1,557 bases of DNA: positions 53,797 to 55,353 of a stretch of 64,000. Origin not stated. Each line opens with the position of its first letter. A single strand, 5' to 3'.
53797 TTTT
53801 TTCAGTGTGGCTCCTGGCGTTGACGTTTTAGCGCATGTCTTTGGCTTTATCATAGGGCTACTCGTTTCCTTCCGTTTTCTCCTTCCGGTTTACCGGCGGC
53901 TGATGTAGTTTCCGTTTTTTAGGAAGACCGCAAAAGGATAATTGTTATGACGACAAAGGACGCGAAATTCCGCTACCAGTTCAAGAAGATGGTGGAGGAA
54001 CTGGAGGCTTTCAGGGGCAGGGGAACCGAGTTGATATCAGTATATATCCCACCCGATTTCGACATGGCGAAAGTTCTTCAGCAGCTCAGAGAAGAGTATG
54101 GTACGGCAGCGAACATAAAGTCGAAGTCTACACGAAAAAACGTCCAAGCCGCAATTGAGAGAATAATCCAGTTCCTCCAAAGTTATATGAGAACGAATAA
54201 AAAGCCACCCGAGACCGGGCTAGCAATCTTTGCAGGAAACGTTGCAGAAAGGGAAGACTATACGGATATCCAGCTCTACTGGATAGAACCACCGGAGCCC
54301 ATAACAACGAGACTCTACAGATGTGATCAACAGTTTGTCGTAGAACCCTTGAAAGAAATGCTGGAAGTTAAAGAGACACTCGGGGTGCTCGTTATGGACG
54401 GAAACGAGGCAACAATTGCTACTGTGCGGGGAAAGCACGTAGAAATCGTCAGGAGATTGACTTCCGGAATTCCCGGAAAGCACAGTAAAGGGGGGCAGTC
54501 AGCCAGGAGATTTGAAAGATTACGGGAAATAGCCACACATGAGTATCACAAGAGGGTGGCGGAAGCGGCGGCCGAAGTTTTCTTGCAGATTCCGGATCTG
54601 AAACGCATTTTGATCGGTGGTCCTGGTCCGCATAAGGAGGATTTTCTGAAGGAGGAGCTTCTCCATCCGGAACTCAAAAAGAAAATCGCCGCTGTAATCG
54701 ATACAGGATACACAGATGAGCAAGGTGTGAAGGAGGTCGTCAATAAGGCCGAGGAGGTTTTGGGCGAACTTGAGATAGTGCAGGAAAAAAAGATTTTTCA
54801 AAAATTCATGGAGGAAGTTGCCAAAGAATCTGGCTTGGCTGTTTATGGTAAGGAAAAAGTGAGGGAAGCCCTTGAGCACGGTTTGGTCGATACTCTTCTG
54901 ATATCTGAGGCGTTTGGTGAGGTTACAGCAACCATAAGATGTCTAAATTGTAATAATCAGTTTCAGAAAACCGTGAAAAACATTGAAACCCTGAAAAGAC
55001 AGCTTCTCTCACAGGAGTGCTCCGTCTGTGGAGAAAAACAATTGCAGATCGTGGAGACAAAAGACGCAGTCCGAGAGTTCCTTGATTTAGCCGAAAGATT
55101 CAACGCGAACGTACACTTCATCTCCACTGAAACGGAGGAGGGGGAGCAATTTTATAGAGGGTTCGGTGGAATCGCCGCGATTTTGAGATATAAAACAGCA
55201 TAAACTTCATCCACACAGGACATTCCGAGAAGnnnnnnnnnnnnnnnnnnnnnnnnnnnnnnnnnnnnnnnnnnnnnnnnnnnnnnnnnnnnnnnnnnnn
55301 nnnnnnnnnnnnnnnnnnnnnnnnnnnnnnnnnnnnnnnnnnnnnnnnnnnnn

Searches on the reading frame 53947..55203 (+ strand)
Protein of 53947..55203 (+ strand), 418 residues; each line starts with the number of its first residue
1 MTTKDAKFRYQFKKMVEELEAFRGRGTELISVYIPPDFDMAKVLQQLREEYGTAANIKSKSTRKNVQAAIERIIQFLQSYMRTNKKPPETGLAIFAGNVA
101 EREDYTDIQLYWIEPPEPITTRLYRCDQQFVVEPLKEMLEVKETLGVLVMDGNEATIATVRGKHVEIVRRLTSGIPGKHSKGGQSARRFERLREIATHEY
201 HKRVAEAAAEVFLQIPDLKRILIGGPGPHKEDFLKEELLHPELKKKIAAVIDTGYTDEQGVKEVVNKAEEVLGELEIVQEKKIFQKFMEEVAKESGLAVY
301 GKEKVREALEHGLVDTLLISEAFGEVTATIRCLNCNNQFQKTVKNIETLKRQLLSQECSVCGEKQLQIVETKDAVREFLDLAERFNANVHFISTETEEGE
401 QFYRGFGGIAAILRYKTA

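Call 33: search_protein_families(library=pfam, proteins=[window:53947-55203:+], max_evalue=0.001)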
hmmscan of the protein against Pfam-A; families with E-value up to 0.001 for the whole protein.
window:53947-55203:+ (418 aa): 5 families
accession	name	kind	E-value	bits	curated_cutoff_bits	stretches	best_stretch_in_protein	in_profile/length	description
PF03464.20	eRF1_2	-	2.5e-41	141.6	27.1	1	145-272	2-131/133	eRF1 domain 2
PF03465.20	eRF1_3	-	3.5e-28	98.6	25.8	1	277-416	1-105/106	eRF1 domain 3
PF03463.20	eRF1_1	-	8.6e-23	81.1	23.8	1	13-139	1-123/123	eRF1 domain 1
PF18854.6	baeRF_family10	-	5.8e-15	56.2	27.1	1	132-270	3-140/143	Bacterial archaeo-eukaryotic release factor family 10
PF18859.6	acVLRF1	-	1.6e-10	41.7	27.1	1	147-270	5-126/130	Actinobacteria/chloroflexi VLRF1 release factor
